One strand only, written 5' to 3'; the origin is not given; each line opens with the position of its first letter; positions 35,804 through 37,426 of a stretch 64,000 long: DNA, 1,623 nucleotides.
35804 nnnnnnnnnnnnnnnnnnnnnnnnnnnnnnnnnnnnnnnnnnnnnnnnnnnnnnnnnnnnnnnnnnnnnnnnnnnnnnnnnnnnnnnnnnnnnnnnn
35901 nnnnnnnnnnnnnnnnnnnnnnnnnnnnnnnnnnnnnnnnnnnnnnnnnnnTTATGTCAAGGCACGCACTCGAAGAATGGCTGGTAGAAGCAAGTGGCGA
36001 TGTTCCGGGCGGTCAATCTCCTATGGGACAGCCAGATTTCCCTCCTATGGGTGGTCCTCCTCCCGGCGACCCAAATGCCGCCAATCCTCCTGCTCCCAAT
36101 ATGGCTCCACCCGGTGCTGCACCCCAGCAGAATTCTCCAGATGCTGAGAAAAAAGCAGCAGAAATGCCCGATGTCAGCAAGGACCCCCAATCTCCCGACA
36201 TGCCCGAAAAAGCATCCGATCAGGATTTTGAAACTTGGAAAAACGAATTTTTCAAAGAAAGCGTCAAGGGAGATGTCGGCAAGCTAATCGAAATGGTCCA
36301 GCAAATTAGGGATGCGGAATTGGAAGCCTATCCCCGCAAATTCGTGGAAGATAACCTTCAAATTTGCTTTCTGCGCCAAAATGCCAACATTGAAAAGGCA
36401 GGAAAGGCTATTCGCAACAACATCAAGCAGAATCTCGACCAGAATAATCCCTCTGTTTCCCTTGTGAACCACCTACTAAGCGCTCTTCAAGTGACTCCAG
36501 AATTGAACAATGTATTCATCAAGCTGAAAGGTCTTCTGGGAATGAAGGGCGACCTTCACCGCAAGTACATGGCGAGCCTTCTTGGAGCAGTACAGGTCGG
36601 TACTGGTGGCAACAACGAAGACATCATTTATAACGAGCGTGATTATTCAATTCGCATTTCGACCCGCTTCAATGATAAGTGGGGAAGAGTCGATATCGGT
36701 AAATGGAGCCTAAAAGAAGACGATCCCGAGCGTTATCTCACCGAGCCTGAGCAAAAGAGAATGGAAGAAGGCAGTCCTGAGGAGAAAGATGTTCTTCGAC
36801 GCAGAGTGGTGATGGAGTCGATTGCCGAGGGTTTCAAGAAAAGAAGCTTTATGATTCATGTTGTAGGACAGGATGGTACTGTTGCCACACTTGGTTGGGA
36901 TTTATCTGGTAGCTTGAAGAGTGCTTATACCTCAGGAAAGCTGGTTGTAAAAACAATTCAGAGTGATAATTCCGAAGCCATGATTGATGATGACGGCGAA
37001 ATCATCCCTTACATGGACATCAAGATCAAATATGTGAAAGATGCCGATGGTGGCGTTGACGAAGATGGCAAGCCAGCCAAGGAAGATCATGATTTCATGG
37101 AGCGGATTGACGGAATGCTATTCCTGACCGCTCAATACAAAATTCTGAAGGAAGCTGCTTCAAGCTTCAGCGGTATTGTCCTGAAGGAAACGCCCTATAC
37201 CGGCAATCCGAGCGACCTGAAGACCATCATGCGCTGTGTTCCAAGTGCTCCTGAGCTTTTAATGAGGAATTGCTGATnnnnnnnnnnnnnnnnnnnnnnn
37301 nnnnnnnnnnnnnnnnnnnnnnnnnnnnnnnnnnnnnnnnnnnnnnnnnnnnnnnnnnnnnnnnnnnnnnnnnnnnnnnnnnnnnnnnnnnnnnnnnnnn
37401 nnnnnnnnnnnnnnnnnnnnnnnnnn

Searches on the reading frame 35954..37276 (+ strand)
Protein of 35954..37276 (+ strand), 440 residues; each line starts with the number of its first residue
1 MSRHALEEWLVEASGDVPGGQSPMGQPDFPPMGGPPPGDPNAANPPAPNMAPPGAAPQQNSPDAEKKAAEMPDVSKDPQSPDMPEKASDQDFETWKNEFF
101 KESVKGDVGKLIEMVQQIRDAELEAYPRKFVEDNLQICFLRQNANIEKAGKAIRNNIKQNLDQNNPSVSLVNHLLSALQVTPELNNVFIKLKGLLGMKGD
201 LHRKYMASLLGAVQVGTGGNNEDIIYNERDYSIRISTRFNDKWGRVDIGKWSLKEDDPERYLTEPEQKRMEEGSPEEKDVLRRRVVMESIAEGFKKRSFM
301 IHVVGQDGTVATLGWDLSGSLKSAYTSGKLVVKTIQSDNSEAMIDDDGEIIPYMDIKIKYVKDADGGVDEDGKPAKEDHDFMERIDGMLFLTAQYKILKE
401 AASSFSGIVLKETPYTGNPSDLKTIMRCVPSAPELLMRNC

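Call 10: search_protein_families(library=pfam, proteins=[window:35954-37276:+], max_evalue=0.001)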
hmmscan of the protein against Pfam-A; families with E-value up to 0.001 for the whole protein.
window:35954-37276:+ (440 aa): 0 families

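Call 18: search_dna_similar(query=window:35954-37276:+, collection=phages, mode=protein, max_rows=15)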
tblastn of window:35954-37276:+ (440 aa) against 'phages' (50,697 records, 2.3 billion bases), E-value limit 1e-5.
Records with a match: 1; places in all: 1; records where one place covers at least 80% of the query: 1.
Best place of each record, by identity: <60% 1.
By first word of the organism name: uncultured 1.
By host as written in the record: - 1.
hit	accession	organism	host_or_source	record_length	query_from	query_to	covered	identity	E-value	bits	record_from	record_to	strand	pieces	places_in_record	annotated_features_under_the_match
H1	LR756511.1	uncultured phage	metagenomic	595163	70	440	84%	54.7%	7e-133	427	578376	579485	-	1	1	record has no annotation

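Call 67: search_protein_families(library=phrogs, proteins=[window:35954-37276:+], max_evalue=0.00001)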
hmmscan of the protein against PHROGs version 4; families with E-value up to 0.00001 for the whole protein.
window:35954-37276:+ (440 aa): 0 families
